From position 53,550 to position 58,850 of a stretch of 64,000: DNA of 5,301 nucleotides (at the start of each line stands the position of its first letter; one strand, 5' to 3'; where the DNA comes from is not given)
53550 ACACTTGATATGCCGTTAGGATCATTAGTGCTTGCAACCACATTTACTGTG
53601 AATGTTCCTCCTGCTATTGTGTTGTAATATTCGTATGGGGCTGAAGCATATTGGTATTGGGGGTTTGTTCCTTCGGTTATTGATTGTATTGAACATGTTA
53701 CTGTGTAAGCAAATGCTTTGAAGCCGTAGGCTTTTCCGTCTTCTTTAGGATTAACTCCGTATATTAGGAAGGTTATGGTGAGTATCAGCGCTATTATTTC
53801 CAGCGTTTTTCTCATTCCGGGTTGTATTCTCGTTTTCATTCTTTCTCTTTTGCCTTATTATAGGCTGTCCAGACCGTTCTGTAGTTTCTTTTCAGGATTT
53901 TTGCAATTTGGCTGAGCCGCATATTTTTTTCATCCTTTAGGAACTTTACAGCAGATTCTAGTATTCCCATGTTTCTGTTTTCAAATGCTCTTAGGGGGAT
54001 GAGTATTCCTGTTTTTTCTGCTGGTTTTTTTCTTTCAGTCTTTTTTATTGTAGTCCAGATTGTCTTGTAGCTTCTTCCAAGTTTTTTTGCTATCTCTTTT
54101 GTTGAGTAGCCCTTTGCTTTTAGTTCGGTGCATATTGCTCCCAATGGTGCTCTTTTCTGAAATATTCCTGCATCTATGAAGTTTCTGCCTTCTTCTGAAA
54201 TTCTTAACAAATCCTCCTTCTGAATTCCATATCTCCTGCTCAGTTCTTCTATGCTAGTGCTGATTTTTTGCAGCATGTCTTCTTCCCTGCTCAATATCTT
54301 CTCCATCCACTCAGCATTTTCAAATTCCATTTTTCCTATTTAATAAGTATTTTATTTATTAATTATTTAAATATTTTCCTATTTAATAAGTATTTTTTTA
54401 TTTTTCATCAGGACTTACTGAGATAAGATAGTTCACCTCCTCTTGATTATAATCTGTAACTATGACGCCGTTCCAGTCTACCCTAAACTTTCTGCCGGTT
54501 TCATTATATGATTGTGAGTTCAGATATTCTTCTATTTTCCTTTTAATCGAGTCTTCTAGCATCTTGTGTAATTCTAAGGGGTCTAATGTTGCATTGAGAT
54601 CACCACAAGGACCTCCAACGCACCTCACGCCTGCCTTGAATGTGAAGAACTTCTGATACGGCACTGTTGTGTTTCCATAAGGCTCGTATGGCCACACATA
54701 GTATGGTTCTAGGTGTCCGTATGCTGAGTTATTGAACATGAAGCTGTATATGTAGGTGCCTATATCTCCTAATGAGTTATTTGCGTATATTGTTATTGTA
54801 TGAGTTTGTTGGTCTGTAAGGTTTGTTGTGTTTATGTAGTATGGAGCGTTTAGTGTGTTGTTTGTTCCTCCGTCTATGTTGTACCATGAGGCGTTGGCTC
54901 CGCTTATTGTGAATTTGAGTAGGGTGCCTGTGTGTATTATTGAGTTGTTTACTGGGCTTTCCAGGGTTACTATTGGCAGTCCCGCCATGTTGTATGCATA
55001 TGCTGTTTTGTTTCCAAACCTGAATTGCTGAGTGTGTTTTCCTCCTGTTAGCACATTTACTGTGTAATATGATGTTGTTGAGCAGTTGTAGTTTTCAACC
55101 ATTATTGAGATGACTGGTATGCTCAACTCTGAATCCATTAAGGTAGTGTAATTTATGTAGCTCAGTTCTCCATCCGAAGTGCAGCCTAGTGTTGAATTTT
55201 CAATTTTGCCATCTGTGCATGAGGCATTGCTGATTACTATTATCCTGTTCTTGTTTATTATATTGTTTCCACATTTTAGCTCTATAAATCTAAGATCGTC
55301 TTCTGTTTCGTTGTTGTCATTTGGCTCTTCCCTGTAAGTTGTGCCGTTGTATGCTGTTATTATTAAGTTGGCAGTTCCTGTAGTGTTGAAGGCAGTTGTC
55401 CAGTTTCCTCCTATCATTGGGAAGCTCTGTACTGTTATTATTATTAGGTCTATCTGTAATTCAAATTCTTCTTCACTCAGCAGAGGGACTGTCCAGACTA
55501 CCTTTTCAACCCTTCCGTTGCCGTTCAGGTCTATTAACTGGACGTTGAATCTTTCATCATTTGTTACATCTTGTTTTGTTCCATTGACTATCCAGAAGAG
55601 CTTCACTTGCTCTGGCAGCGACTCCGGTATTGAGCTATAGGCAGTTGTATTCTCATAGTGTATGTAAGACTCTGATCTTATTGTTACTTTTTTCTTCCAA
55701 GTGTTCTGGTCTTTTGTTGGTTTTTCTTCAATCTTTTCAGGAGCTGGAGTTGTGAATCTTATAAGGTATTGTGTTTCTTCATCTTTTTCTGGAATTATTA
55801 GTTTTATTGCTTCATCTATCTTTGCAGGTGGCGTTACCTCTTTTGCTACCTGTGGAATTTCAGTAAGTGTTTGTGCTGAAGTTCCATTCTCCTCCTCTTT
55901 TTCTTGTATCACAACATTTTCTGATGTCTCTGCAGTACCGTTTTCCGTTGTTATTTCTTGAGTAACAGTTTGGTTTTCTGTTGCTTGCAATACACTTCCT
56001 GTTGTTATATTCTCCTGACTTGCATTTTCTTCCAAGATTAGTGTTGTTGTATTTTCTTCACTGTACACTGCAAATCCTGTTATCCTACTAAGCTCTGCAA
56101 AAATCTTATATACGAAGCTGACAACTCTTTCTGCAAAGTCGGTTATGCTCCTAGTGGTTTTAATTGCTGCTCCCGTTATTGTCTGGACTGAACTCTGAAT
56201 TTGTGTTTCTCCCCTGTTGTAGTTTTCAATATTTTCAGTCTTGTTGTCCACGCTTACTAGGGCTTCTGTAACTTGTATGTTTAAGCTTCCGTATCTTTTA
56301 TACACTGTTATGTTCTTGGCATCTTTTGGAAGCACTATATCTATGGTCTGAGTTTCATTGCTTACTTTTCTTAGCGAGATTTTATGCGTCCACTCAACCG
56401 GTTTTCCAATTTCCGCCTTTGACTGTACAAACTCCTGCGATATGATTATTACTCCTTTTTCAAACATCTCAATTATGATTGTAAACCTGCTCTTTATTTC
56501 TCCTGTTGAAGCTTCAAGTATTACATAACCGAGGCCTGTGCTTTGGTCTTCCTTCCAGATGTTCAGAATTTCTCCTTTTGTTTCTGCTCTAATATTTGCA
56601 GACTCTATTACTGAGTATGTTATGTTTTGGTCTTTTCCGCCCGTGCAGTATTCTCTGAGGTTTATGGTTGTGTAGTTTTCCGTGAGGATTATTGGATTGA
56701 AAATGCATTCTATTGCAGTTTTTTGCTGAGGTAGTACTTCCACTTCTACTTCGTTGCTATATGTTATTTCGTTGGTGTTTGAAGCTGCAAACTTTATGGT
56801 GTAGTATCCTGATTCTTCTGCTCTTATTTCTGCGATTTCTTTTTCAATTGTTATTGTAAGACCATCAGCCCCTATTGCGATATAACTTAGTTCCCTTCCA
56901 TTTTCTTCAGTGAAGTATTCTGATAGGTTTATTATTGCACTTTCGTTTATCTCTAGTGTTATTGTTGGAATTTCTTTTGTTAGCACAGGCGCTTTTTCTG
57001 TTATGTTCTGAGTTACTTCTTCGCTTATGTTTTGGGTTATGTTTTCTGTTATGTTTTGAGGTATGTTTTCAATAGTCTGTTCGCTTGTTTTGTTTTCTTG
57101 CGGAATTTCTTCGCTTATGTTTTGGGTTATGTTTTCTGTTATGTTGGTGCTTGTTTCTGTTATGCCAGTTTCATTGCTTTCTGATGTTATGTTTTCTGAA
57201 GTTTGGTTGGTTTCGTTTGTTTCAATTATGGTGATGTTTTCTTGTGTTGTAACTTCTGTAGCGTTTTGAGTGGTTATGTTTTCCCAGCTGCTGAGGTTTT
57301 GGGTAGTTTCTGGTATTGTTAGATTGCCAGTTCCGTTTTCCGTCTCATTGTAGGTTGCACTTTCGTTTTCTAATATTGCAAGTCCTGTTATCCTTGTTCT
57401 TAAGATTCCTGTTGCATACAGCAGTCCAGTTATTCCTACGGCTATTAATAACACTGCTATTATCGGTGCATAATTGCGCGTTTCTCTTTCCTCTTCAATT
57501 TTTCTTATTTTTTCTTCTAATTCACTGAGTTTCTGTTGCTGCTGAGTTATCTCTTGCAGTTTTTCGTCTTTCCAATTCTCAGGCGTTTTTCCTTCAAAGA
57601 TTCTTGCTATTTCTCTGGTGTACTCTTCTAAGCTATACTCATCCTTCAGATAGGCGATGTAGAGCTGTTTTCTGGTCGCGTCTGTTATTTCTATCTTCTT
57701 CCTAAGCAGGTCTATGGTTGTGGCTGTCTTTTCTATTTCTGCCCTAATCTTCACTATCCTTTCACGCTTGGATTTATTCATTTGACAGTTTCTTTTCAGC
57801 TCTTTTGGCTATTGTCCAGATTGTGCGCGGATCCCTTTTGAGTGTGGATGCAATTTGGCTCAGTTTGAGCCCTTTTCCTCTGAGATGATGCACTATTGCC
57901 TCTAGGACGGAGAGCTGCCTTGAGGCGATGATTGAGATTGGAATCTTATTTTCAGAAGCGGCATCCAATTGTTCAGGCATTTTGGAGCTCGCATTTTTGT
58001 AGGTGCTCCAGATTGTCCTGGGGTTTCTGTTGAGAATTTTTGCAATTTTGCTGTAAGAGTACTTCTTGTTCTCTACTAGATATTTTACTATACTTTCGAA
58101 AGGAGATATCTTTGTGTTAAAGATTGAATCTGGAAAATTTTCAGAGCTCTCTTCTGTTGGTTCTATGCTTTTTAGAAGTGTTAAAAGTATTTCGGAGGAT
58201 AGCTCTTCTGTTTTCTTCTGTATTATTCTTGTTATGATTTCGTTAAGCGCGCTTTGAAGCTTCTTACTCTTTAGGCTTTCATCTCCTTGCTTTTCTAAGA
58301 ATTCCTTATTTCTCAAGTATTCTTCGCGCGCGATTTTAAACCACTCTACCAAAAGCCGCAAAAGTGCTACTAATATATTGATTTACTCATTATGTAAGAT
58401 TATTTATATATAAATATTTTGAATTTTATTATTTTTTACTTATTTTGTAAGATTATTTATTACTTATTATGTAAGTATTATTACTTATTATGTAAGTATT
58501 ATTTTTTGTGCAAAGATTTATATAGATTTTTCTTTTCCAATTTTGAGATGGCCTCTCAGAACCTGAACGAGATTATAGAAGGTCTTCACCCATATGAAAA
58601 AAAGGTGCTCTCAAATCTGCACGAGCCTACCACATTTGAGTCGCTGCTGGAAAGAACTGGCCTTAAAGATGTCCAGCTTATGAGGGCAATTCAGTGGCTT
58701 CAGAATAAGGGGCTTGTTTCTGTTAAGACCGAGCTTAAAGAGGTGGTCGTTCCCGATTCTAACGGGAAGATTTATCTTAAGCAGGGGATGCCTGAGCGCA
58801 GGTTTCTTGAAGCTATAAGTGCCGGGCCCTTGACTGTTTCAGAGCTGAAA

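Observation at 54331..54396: Direct repeats upstream of the first double-HTH gene share a core with the repeats upstream of the second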

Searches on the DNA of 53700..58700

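Call 67: search_rna_families(source=window, start=53700, end=58700, threshold=evalue, max_evalue=1)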
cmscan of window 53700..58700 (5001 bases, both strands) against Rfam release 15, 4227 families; matches with E-value up to 1: 0.
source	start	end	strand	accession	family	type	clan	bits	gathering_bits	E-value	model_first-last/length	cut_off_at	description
